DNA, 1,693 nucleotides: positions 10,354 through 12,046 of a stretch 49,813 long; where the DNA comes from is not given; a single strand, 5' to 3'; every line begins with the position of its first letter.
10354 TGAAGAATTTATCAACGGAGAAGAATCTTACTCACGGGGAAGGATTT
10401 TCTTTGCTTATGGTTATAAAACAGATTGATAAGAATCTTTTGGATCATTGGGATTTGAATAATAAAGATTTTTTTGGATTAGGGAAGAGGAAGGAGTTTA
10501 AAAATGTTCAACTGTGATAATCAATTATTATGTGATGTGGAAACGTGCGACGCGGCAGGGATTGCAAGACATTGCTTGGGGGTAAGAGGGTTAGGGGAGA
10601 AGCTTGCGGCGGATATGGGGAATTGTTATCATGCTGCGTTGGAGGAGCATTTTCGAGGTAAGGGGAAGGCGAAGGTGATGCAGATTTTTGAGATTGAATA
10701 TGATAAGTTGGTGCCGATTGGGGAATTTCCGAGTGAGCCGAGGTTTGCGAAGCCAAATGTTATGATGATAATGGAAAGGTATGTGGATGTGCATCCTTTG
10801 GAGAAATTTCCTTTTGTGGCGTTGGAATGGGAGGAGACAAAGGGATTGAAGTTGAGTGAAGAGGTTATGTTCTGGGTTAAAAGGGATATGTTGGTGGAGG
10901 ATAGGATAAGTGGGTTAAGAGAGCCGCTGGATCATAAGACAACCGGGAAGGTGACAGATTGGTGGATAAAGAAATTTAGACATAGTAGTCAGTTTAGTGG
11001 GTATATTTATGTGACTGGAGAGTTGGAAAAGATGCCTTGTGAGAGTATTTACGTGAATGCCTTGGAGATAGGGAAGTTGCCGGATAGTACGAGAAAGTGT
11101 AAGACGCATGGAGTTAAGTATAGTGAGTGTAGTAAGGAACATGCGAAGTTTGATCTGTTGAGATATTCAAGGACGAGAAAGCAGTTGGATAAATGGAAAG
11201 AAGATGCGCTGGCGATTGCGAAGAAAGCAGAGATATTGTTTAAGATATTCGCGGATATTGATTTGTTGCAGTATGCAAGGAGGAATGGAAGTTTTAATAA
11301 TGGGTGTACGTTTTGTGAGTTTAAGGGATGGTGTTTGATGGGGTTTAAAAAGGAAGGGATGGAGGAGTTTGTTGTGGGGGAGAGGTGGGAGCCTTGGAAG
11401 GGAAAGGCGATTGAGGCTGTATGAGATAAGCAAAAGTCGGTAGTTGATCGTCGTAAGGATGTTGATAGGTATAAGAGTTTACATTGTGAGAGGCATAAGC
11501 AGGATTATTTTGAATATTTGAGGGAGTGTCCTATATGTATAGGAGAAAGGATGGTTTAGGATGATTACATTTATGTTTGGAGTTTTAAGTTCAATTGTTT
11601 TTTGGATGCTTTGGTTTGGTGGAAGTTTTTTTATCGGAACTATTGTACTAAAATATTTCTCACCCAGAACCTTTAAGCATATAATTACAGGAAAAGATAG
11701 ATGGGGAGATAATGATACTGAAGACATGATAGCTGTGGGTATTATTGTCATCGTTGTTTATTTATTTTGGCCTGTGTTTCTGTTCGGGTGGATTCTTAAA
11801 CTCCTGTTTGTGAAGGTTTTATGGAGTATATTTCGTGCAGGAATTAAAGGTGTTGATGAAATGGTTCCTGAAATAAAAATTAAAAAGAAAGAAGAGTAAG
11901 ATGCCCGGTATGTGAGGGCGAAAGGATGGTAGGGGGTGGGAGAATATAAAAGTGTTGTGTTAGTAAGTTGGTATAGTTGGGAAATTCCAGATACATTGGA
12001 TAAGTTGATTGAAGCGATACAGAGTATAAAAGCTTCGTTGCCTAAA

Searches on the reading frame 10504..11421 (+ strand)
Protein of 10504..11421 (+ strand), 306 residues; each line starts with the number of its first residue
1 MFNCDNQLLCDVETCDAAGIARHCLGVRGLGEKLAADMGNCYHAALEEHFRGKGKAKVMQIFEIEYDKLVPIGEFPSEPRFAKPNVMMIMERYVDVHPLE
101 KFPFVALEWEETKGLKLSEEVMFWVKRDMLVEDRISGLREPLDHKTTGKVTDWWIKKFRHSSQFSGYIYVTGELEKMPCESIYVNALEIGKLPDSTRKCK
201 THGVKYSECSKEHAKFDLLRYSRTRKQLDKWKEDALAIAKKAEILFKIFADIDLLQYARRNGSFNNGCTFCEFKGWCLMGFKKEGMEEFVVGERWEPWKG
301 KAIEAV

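Call 28: search_protein_families(library=pfam, proteins=[window:10504-11421:+], max_evalue=0.01)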
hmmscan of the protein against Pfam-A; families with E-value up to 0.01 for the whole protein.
window:10504-11421:+ (306 aa): 1 family
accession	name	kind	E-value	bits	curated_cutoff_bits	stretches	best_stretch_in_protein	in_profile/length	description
PF12705.13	PDDEXK_1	-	1.1e-09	39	22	1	14-277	12-246/247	PD-(D/E)XK nuclease superfamily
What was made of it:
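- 10504..11424 (+): PD-(D/E)XK nuclease of the same recombination module. Pfam PDDEXK_1, E 1e-9 (call 28).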

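Call 78: search_protein_families(library=ncbifam, proteins=[window:10504-11421:+], max_evalue=0.01)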
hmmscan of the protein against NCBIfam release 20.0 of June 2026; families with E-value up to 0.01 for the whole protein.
window:10504-11421:+ (306 aa): 0 families

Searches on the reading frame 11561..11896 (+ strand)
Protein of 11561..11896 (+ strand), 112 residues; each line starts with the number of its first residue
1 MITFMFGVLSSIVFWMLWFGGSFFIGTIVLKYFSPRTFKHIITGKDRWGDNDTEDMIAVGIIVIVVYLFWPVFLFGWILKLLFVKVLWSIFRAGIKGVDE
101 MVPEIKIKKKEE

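Call 28: search_protein_families(library=pfam, proteins=[window:11561-11896:+], max_evalue=0.01)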
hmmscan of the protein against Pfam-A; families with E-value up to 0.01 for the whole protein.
window:11561-11896:+ (112 aa): 1 family
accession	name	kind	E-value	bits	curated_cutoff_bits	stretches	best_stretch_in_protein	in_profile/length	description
PF11190.13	DUF2976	-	0.007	16.7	28.2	0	28-68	40-80/87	Protein of unknown function (DUF2976)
